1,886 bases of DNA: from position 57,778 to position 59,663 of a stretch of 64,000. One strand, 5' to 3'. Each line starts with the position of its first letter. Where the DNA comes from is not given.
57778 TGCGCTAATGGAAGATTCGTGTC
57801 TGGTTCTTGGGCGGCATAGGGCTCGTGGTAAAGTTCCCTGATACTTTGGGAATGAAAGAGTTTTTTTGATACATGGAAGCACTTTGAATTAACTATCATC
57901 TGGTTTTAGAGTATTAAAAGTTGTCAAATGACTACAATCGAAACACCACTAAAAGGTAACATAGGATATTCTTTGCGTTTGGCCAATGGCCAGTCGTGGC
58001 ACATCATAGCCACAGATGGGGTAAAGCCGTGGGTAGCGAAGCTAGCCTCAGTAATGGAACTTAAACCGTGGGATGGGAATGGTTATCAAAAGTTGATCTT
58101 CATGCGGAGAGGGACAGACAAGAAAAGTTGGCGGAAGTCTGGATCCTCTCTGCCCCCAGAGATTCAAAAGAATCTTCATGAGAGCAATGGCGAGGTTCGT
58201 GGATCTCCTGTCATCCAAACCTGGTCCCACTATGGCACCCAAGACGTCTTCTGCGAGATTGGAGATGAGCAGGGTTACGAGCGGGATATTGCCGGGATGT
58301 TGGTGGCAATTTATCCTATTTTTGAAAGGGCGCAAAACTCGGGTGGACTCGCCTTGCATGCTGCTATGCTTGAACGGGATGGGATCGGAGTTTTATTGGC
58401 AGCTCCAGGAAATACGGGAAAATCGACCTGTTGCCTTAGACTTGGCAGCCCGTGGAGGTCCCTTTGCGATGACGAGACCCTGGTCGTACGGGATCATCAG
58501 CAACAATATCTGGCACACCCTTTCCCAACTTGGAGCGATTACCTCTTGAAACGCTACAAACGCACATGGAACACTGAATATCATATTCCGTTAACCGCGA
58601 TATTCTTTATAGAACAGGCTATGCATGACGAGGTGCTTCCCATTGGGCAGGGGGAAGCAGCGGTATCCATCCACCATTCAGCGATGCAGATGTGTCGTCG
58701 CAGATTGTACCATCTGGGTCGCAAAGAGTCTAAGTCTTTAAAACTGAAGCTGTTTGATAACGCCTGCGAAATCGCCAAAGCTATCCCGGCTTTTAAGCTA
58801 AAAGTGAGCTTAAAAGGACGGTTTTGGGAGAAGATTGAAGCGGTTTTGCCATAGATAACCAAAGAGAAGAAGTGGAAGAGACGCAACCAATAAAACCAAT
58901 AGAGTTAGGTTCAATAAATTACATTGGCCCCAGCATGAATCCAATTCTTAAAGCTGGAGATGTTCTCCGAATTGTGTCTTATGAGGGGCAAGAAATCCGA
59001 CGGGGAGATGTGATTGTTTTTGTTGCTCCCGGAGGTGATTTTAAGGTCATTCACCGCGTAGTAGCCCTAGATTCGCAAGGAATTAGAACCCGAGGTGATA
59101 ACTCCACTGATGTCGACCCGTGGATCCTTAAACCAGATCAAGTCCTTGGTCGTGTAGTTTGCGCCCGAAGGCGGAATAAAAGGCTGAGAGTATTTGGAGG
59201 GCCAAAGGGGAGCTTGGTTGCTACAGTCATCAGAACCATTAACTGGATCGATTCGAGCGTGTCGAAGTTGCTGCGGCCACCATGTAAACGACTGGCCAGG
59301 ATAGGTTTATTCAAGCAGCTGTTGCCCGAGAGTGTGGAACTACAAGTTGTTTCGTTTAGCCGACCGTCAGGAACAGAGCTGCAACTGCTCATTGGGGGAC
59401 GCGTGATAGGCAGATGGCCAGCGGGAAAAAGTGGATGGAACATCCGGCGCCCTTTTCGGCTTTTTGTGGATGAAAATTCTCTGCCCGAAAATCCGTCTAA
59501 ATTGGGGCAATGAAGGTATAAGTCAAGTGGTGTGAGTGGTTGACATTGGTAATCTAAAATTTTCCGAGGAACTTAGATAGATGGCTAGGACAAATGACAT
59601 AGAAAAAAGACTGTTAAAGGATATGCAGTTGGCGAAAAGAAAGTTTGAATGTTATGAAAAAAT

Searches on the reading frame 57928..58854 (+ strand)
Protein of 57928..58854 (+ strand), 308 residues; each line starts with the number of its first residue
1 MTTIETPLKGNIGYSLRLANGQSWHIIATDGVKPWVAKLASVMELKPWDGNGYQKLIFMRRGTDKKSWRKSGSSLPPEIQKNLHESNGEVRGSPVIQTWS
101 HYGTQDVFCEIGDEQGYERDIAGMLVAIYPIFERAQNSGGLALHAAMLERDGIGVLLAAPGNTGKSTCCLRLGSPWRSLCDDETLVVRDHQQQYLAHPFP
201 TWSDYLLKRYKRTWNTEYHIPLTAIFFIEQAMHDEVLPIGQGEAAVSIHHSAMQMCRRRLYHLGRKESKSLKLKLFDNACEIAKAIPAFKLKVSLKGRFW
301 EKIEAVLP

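Call 3: search_protein_families(library=ncbifam, proteins=[window:57928-58854:+], max_evalue=0.01)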
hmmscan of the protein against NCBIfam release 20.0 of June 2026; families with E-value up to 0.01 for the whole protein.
window:57928-58854:+ (308 aa): 2 families
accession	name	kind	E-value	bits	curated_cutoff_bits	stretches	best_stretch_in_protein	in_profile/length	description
TIGR04249.1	SCM_chp_ScmC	equivalog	3.4e-93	312.2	125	1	14-307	1-292/292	SynChlorMet cassette protein ScmC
TIGR04352.1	HprK_rel_A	equivalog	1.5e-07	30.9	200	1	139-188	95-145/280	HprK-related kinase A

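Call 4: search_protein_families(library=pfam, proteins=[window:57928-58854:+], max_evalue=0.01)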
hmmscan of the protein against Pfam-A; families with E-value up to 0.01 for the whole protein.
window:57928-58854:+ (308 aa): 0 families

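Call 13: find_homologous_proteins(query=window:57928-58851:+, max_evalue=0.00001)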
Query window:57928-58851:+ (308 aa): 549 proteins with E <= 0.00001 among 1659 candidates; the best 120 are listed.
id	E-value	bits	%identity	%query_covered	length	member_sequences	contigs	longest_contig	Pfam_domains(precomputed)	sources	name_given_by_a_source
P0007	9.2e-187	638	88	100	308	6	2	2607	PF27840.1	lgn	-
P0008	1.5e-132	460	65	100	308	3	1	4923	PF27840.1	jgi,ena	-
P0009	9.5e-116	404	61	96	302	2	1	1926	PF27840.1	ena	-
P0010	6.7e-114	398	59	100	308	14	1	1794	PF27840.1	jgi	jgi:SynChlorMet cassette protein ScmC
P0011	2.0e-113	397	58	100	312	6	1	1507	PF27840.1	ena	-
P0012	1.1e-112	394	57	96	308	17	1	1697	PF27840.1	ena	-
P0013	4.7e-112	392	56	100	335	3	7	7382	PF27840.1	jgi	jgi:SynChlorMet cassette protein ScmC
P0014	1.6e-110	387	58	95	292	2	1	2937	PF27840.1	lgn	-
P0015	4.5e-110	386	58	96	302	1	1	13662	PF27840.1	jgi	jgi:SynChlorMet cassette protein ScmC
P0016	5.4e-109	382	57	97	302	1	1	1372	PF27840.1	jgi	jgi:SynChlorMet cassette protein ScmC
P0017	8.6e-109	382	58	95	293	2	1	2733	PF27840.1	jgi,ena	-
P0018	6.6e-108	379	56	100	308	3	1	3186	PF27840.1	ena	-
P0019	4.1e-107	376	57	95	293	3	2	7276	PF27840.1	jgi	-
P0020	4.2e-107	376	56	98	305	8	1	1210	PF27840.1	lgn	-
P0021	3.8e-106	373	53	100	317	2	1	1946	PF27840.1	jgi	-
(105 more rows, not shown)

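Call 15: find_related_loci(query=A2, collection=genome_contigs, flank=6000)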
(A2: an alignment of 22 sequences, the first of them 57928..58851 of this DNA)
Query A2 (308 aa) in genome_contigs; peptide patterns used: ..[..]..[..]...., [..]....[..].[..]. (x = any residue, [..] = any of these).
165 stretches matched a pattern; 144 encode a relative of the query (tblastn E <= 1e-3); the best 80 are kept; 80 distinct loci.
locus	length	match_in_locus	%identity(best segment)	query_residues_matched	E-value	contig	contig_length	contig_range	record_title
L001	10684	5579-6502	57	1-308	5e-114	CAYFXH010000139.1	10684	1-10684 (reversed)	MAG TPA_asm: uncultured Desulfobacteraceae bacterium isolate ERP108616_co2_158 genome assembly, contig: NODE_11458_lengt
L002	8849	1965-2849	58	13-307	1e-109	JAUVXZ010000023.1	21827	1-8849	MAG: Pseudomonadota bacterium isolate CSMAG_1229 CSMAG_1229_k141_423692_length_21827_cov_9.8710, whole genome shotgun se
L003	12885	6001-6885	54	13-308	1e-102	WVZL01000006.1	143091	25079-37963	MAG: Candidatus Aminicenantes bacterium isolate CS4-C018 C_merged_R1_(paired)_contig_7416, whole genome shotgun sequence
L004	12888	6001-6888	50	5-307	3e-100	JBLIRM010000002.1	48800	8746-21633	MAG: bacterium isolate MG2_202303_bin_300 MG2_202303_bin_300_scaffold_2, whole genome shotgun sequence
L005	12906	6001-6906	49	6-307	4e-100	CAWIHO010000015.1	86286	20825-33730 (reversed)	MAG: uncultured delta proteobacterium isolate MFD03726.bin.2.118 genome assembly, contig: contig_12730, whole genome sho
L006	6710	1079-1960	50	14-307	4e-99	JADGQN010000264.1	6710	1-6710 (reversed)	MAG: Syntrophobacterales bacterium isolate Chersky.21_67 contig-100_7806, whole genome shotgun sequence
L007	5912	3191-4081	49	13-308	2e-97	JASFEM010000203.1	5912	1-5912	MAG: Syntrophobacterales bacterium isolate D0606M12metaG_Bin_34 D0606M12metaG_FD_scaffold_4497_c1, whole genome shotgun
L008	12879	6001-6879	49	12-304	5e-97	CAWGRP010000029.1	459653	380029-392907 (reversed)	MAG: uncultured delta proteobacterium isolate MFD06435.bin.1.188 genome assembly, contig: contig_61725, whole genome sho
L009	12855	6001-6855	50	24-308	7e-96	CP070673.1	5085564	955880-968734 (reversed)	MAG: Deltaproteobacteria bacterium isolate bin73 chromosome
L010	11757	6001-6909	49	5-307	3e-95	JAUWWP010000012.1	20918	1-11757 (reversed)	MAG: Deltaproteobacteria bacterium isolate CSMAG_2661 CSMAG_2661_k127_1018108_length_20918_cov_19.0705, whole genome sho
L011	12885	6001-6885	52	16-306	7e-95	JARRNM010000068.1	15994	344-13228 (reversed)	MAG: Deltaproteobacteria bacterium isolate Spart_124_MAG scaffold_2477, whole genome shotgun sequence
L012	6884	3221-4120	48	8-307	1e-94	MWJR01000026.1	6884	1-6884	MAG: Calditrichaeota bacterium AABM5.125.24 NODE_184_length_6884_cov_8.12957_ID_367, whole genome shotgun sequence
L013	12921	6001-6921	48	1-307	5e-93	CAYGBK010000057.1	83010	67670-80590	MAG TPA_asm: uncultured Thermodesulfobacteriota bacterium isolate ERP108616_co1_309 genome assembly, contig: k119_886392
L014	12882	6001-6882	48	14-307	1e-91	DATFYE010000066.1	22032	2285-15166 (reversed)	MAG TPA_asm: Syntrophorhabdales bacterium isolate SMAG_U9535 k141_1524160, whole genome shotgun sequence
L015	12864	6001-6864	47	13-308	6e-89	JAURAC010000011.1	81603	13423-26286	MAG: Candidatus Subterrananammoxibius californiae isolate Bin_309 NODE_11_length_81603_cov_21.420832, whole genome shotg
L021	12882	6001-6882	44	8-307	2e-82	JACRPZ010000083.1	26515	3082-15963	MAG: Nitrospirae bacterium isolate NC_groundwater_2000_Pr3_S-0.65um_44_7 SR2-18-Sp65_coassembly_scaffold_602256, whole g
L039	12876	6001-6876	40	11-307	1e-70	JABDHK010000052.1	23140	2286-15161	MAG: Chlorobiaceae bacterium isolate June25_Bin_2 GSB_A_June25_Bin_2_000000000052, whole genome shotgun sequence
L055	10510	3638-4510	39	13-307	8e-66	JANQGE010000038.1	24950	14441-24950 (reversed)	MAG: Chlorobium sp. isolate PL23b_bin.32 k99_1604920, whole genome shotgun sequence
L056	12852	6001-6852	39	7-307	1e-65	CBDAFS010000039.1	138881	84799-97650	MAG: uncultured Aminicenantes bacterium isolate MAG_102 genome assembly, contig: k141_313710, whole genome shotgun seque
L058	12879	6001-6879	39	13-307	9e-65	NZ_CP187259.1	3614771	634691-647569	Methanocella sp. MCL-LM chromosome, complete genome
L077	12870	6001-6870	37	16-307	2e-59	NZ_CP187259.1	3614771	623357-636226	Methanocella sp. MCL-LM chromosome, complete genome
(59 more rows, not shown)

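Call 34: search_solved_structures(query=A2, max_evalue=1, show_alignments=2)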
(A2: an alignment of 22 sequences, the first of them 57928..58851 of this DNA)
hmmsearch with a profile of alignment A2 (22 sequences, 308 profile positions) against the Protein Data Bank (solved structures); distinct sequences matched with E-value up to 1: 4.
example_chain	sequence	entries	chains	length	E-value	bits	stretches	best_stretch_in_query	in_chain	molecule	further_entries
1jb1_A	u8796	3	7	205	0.044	16.2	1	135-206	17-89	HPRK PROTEIN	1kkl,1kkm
1knx_A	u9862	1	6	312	0.045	16.2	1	132-183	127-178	Probable HPr(Ser) kinase/phosphatase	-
2qmh_A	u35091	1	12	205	0.046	16.2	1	135-206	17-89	HPr kinase/phosphorylase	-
1ko7_A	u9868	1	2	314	0.43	13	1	141-189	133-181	Hpr kinase/phosphatase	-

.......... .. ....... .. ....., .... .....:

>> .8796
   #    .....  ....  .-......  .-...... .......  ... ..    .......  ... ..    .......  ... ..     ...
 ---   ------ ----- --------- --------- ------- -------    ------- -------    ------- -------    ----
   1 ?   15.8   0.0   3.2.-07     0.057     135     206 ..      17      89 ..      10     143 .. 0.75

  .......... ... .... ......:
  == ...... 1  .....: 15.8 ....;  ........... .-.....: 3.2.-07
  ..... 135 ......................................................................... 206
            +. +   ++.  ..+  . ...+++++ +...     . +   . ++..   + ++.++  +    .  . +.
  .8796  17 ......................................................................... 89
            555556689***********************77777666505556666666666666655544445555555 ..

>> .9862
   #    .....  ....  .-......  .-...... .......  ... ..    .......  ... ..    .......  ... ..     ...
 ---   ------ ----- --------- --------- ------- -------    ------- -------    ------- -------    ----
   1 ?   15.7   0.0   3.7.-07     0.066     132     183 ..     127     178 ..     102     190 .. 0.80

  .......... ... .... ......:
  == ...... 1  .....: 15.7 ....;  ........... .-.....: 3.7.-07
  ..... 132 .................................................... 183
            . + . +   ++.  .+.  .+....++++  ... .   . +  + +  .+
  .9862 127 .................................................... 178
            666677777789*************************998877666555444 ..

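Call 44: predict_structure(alignment_id=A2)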
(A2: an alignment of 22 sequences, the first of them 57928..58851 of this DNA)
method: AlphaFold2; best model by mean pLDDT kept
length: 308 residues; sequences in the alignment: 22
mean_pLDDT: 77.7   pTM: 0.78
mean pLDDT of the five models: 77.7, 57.5, 51.5, 50.5, 48.3
residues with pLDDT >= 90: 80; 70-90: 146; 50-70: 47; < 50: 35
segments of 3 or more residues with pLDDT < 50: 1-9, 64-89
pLDDT, mean of each block of 10 residues (from residue 1): 34 86 88 86 83 82 50 43 44 68 77 63 79 87 89 88 73 83 90 89 62 74 92 92 95 78 79 93 96 82 85
secondary structure, 60 per line:
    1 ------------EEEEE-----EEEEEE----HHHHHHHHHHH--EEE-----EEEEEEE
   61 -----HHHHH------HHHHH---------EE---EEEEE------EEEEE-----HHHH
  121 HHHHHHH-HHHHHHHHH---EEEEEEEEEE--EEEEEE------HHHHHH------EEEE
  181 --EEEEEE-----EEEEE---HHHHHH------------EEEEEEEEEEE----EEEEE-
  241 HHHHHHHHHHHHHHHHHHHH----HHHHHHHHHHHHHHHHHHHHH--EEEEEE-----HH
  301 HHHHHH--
elements in order: E13-17 E23-28 H33-43 E46-48 E54-60 H66-70 H77-81 E96-100 E107-111 H117-127 H129-137 E141-150 E153-158 H165-170 E177-180 E183-188 E194-198 H202-207 E220-230 E235-239 H241-260 H265-285 E288-293 H299-306

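Call 49: fold_search(model_id=the predicted structure, library=pdb)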
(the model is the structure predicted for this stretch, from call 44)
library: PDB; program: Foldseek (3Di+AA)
matches with E <= 10: 471; with E <= 0.001: 92
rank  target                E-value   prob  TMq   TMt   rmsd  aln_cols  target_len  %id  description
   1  6asn                  4.4e-08  1.00  0.44  0.28   9.3       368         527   10  E. coli phosphoenolpyruvate carboxykinase K212I F216V mutant bound to methanesulfonate (released 2018-08-29)
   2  4wie                  5.6e-08  1.00  0.47  0.27  10.8       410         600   11  Crystal structure of apo-PEPCK from Mycobacterium tuberculosis with glycerol (released 2014-10-22)
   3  4wpv                  5.6e-08  1.00  0.46  0.28  10.3       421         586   12  Crystal Structure of E83A mutant of Mtb PEPCK in complex with Zn2+ and phosphate ion (released 2015-11-04)
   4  1oen                  6.8e-08  1.00  0.46  0.30   9.1       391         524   11  PHOSPHOENOLPYRUVATE CARBOXYKINASE (released 1996-11-08)
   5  4rcg                  9.1e-08  1.00  0.44  0.26  10.8       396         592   11  Crystal Structure Analysis of MTB PEPCK without Mn+2 (released 2015-04-08)
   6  4r43                  9.1e-08  1.00  0.45  0.26  10.2       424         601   10  Crystal Structure Analysis of MTB PEPCK (released 2015-04-08)
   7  1ylh                  1.3e-07  1.00  0.44  0.28   9.2       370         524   11  Crystal Structure of Phosphoenolpyruvate Carboxykinase from Actinobaccilus succinogenes in Complex with Manganese and Py (released 2005-06-28)
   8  1ygg                  1.4e-07  1.00  0.44  0.29   8.9       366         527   11  Crystal structure of phosphoenolpyruvate carboxykinase from Actinobacillus succinogenes (released 2005-06-28)
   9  2qzy_B                1.8e-07  1.00  0.49  0.29   9.3       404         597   11  The structure of chicken mitochondrial PEPCK in complex with PEP (released 2007-09-04)
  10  1os1                  1.9e-07  1.00  0.43  0.27  10.1       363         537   11  Structure of Phosphoenolpyruvate Carboxykinase complexed with ATP,Mg, Ca and pyruvate. (released 2003-09-23)
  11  4wou                  2.0e-07  1.00  0.47  0.27  10.1       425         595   12  Crystal Structure of Mtb PEPCK in complex with GDP and metals (released 2015-11-04)
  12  2pxz                  2.0e-07  1.00  0.40  0.26  10.6       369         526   12  E. coli phosphoenolpyruvate carboxykinase (PEPCK) complexed with ATP, Mg2+, Mn2+, carbon dioxide and oxaloacetate (released 2008-04-22)
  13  6crt                  2.4e-07  1.00  0.47  0.30  10.1       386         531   12  Arg65Gln Mutagenic E.coli PCK (released 2018-04-04)
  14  6at3_B                2.5e-07  1.00  0.41  0.26  11.2       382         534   11  E. coli phosphoenolpyruvate carboxykinase Y207F mutant bound to thiosulfate and oxaloacetate (released 2018-08-29)
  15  6com                  2.5e-07  1.00  0.40  0.27  10.0       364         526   12  2.3A crystal structure of E. coli phosphoenolpyruvate carboxykinase mutant Asp269Asn (released 2018-04-04)
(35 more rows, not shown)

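Call 50: list_cluster_members(proteins=[P0001, window:57928-58851:+, window:56337-57491:+])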
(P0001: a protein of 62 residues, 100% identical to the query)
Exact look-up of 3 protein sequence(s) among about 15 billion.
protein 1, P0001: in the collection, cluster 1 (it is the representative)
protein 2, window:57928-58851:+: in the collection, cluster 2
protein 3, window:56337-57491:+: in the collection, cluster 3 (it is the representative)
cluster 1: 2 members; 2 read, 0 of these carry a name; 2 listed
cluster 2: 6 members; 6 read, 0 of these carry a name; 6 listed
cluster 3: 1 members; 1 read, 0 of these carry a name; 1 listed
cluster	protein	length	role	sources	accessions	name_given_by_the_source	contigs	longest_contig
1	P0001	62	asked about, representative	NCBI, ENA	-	-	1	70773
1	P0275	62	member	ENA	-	-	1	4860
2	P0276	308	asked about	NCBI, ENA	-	-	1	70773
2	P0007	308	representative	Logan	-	-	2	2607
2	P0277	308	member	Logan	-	-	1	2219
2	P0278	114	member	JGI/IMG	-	-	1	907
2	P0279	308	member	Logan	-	-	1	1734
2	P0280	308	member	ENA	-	-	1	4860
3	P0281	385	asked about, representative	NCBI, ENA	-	-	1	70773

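Call 54: search_protein_families(library=ncbifam, proteins=[L055:289-480:-, L039:8790-8999:-, L077:5584-5871:+, L058:5660-5941:+, L013:5696-5884:+, L012:2994-3149:+, L021:5721-5927:+, L056:5669-5902:+, L001:5182-5370:+], max_evalue=0.1)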
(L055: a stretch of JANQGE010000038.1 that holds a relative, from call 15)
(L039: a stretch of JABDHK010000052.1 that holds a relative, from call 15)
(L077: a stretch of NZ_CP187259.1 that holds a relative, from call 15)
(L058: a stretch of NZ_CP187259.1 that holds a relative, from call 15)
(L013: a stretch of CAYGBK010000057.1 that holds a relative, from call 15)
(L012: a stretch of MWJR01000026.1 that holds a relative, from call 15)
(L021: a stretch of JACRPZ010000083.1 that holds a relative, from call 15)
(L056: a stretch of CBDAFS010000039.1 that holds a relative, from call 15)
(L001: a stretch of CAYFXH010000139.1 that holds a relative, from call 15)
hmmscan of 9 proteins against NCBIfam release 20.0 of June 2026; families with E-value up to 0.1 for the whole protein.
L055:289-480:- (64 aa): 0 families

L039:8790-8999:- (70 aa): 0 families

L077:5584-5871:+ (96 aa): 1 family
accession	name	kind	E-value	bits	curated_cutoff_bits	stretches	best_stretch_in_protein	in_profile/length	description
NF007506.1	PRK10101.1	equivalog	0.034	13.9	165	1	48-83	85-120/151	curli minor subunit CsgB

L058:5660-5941:+ (94 aa): 2 families
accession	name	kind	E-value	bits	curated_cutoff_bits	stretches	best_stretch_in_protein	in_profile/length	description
NF052355.1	Ralst_lectin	equivalog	0.0012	19.1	100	1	19-88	13-79/86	fucose-binding lectin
TIGR04252.1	SCM_precur_ScmA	equivalog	0.0013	18.9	35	1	7-52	1-46/49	SynChlorMet cassette protein ScmA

L013:5696-5884:+ (63 aa): 1 family
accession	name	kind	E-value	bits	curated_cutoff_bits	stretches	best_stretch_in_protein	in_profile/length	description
TIGR04252.1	SCM_precur_ScmA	equivalog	2.8e-06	27.5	35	1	26-60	10-46/49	SynChlorMet cassette protein ScmA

L012:2994-3149:+ (52 aa): 0 families

L021:5721-5927:+ (69 aa): 0 families

L056:5669-5902:+ (78 aa): 1 family
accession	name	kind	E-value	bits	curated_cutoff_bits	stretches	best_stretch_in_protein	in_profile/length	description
TIGR04252.1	SCM_precur_ScmA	equivalog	0.018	15.2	35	0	3-48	1-48/49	SynChlorMet cassette protein ScmA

L001:5182-5370:+ (63 aa): 0 families

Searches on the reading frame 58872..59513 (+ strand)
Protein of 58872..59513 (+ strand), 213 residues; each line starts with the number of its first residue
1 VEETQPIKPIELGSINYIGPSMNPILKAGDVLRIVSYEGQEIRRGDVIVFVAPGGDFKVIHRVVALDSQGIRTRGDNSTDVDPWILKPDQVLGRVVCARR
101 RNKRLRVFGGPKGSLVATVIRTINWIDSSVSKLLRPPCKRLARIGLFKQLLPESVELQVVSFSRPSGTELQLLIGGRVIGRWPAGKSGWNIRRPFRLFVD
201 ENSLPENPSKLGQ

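Call 3: search_protein_families(library=ncbifam, proteins=[window:58872-59513:+], max_evalue=0.01)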
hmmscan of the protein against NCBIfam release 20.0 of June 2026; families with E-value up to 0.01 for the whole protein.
window:58872-59513:+ (213 aa): 4 families
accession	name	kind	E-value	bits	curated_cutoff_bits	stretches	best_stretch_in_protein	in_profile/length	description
TIGR02228.1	sigpep_I_arch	equivalog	1.4e-14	54.3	51.85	1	18-96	37-119/158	signal peptidase I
TIGR02227.1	sigpep_I_bact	equivalog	1.6e-07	31.4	47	1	19-77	27-88/162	signal peptidase I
TIGR02754.1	sod_Ni_protease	equivalog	5e-06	26.9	63.25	1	19-97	5-90/90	nickel-type superoxide dismutase maturation protease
NF046067.1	SigPepSipWBacil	equivalog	8.6e-05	22.2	190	1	20-93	46-123/189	signal peptidase I SipW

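Call 4: search_protein_families(library=pfam, proteins=[window:58872-59513:+], max_evalue=0.01)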
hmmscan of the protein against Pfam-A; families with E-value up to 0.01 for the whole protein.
window:58872-59513:+ (213 aa): 2 families
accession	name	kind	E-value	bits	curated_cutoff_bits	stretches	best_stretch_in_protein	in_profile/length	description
PF10502.14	Peptidase_S26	-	4.1e-06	27.3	22.9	1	19-76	30-90/168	Signal peptidase, peptidase S26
PF00717.28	Peptidase_S24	-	0.00028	21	23.3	1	19-96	42-116/116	Peptidase S24-like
